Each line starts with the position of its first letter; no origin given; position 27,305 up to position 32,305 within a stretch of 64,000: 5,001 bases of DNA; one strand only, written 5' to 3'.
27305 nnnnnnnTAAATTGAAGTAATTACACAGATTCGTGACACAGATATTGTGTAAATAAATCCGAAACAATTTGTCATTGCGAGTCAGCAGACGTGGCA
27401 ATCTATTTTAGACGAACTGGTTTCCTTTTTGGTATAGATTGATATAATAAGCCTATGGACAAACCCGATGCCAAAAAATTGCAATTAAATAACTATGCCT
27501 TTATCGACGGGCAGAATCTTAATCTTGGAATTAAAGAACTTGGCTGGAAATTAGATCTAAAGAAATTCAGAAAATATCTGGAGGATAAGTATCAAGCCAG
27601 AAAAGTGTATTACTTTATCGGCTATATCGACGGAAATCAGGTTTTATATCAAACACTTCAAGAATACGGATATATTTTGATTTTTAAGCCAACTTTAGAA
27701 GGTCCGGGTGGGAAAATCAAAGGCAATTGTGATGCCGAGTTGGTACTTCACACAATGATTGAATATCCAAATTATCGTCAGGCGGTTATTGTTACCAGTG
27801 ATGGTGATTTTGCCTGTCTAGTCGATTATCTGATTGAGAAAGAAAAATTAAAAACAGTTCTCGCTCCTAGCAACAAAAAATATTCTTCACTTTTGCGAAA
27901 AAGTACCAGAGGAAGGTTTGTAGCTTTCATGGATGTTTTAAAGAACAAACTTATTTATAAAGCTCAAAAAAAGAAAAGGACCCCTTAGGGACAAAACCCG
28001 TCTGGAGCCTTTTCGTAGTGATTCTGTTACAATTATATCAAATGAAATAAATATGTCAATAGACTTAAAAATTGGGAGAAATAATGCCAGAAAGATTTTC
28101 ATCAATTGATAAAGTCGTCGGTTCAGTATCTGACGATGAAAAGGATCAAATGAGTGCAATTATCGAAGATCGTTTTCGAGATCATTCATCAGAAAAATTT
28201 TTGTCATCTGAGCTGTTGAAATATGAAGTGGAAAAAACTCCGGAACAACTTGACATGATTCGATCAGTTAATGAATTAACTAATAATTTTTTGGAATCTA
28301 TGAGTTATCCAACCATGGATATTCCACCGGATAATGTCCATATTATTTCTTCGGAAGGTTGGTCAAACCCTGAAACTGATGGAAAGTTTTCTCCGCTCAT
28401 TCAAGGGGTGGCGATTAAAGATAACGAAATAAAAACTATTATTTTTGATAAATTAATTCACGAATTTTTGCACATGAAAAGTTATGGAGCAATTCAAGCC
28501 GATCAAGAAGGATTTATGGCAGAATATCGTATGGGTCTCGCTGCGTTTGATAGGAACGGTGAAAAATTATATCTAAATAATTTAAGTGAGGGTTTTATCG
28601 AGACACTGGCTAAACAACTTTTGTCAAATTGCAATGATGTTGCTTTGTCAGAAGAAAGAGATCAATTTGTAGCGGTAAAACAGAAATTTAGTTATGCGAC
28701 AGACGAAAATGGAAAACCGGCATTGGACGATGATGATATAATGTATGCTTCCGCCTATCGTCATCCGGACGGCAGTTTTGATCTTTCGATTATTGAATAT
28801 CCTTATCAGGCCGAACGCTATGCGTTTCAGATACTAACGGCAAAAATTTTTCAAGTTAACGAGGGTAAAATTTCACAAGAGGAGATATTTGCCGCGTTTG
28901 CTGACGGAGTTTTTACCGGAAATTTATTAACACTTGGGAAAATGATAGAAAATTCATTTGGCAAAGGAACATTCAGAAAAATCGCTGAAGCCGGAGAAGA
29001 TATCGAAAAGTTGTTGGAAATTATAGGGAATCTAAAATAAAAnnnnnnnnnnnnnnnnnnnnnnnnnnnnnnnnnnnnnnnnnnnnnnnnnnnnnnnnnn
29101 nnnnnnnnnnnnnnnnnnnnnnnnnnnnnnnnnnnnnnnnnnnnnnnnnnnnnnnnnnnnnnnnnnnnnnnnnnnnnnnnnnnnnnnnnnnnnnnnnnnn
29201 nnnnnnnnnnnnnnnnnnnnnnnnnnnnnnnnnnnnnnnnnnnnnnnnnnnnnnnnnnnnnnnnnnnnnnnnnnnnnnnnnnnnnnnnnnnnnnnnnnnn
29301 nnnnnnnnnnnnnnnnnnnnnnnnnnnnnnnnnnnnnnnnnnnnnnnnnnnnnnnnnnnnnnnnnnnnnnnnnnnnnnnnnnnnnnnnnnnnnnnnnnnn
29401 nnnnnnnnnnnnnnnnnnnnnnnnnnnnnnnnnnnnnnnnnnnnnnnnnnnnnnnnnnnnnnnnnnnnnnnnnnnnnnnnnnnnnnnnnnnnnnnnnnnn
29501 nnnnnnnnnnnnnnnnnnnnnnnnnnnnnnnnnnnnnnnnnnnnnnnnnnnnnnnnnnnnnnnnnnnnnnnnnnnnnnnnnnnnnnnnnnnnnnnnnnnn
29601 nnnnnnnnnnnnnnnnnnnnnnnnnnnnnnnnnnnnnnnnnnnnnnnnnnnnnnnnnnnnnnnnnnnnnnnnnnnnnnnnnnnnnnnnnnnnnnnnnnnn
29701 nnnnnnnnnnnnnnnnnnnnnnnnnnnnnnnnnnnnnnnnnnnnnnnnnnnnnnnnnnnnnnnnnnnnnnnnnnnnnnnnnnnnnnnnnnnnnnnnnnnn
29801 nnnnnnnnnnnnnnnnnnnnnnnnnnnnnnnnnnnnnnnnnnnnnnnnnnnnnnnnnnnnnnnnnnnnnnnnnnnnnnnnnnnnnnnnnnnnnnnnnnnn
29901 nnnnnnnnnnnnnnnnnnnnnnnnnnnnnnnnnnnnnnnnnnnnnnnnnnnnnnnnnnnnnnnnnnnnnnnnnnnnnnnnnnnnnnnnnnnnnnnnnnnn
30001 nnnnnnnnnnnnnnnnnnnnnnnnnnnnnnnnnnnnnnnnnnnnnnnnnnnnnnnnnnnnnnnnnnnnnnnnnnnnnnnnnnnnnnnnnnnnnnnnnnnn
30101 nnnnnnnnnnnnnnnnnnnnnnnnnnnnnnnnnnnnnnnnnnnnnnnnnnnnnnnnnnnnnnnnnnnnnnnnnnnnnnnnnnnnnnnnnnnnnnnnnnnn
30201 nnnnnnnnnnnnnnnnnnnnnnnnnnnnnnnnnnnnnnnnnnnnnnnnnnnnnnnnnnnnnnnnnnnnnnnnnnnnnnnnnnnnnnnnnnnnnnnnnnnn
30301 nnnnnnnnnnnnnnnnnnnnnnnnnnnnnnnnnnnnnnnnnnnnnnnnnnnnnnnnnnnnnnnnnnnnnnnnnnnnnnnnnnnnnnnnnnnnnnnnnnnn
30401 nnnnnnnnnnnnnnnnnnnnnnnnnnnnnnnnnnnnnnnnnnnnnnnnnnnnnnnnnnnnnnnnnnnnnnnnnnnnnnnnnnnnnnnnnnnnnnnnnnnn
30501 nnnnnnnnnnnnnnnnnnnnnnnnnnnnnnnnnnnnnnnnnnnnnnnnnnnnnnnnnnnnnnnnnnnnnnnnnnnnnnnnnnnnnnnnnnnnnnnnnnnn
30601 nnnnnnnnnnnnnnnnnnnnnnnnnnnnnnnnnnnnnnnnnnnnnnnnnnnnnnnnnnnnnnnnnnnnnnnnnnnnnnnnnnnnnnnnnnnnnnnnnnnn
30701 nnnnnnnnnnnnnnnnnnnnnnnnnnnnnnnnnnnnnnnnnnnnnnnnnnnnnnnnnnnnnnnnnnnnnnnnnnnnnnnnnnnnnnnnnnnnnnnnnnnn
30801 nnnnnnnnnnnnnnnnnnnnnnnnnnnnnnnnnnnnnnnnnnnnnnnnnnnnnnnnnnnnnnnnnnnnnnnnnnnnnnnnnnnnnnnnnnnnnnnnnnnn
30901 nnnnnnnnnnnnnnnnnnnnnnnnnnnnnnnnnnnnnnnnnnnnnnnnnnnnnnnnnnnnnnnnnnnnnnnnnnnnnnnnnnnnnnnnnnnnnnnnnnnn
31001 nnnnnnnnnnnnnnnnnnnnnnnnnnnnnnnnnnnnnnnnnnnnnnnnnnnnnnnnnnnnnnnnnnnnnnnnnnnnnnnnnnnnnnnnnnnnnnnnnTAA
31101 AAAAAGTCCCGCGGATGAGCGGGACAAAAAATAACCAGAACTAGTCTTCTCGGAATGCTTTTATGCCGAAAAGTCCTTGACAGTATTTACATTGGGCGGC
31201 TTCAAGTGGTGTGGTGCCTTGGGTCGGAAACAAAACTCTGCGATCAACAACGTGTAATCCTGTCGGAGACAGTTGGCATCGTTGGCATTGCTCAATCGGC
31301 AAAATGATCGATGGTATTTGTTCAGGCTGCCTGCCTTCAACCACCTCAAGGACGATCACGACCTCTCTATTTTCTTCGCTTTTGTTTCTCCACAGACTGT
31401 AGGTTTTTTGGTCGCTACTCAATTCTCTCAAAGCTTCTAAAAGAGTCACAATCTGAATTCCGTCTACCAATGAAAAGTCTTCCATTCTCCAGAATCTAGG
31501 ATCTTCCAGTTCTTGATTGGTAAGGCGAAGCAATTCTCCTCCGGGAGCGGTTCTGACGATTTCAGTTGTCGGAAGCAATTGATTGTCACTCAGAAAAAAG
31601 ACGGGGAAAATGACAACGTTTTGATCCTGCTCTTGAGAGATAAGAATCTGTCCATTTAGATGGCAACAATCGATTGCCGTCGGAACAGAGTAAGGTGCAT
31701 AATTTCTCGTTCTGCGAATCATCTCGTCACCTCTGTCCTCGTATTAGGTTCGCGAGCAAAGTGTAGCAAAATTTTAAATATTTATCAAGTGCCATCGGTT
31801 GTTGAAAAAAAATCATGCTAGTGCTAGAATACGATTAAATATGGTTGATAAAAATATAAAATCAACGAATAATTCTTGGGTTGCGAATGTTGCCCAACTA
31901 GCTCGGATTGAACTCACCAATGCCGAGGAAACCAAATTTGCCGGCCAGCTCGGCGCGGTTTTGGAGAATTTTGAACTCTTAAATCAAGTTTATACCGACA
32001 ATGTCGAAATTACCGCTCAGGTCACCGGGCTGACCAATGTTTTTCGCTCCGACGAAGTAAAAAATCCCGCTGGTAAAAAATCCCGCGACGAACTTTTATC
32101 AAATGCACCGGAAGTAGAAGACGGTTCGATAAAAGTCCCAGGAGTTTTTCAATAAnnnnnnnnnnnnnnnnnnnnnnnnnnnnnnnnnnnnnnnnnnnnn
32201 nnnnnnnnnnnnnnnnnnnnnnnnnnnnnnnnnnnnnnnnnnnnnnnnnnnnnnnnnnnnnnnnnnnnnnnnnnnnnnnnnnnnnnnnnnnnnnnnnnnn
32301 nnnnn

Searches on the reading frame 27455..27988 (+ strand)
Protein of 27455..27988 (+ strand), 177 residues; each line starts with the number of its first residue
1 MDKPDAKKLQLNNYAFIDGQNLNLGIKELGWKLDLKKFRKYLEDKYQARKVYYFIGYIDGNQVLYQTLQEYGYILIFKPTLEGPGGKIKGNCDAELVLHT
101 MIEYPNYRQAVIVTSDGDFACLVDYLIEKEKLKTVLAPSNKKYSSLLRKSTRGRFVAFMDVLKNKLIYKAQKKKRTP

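Call 51: search_protein_families(library=pfam, proteins=[window:27455-27988:+], max_evalue=0.0001)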
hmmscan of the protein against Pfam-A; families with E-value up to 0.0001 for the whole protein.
window:27455-27988:+ (177 aa): 1 family
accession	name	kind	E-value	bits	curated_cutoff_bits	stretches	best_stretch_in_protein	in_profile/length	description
PF01936.24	NYN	-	3.5e-13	50.7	24.2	1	16-152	5-139/145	NYN domain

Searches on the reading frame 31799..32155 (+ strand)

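Call 52: search_protein_families(library=pfam, proteins=[window:31799-32155:+], max_evalue=0.0001)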
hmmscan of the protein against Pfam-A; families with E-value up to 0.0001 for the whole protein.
window:31799-32155:+ (118 aa): 1 family
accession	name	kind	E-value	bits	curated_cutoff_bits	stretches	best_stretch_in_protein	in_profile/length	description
PF02686.20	GatC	-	3.7e-19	69.1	23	1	39-113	1-66/66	Glu-tRNAGln amidotransferase C subunit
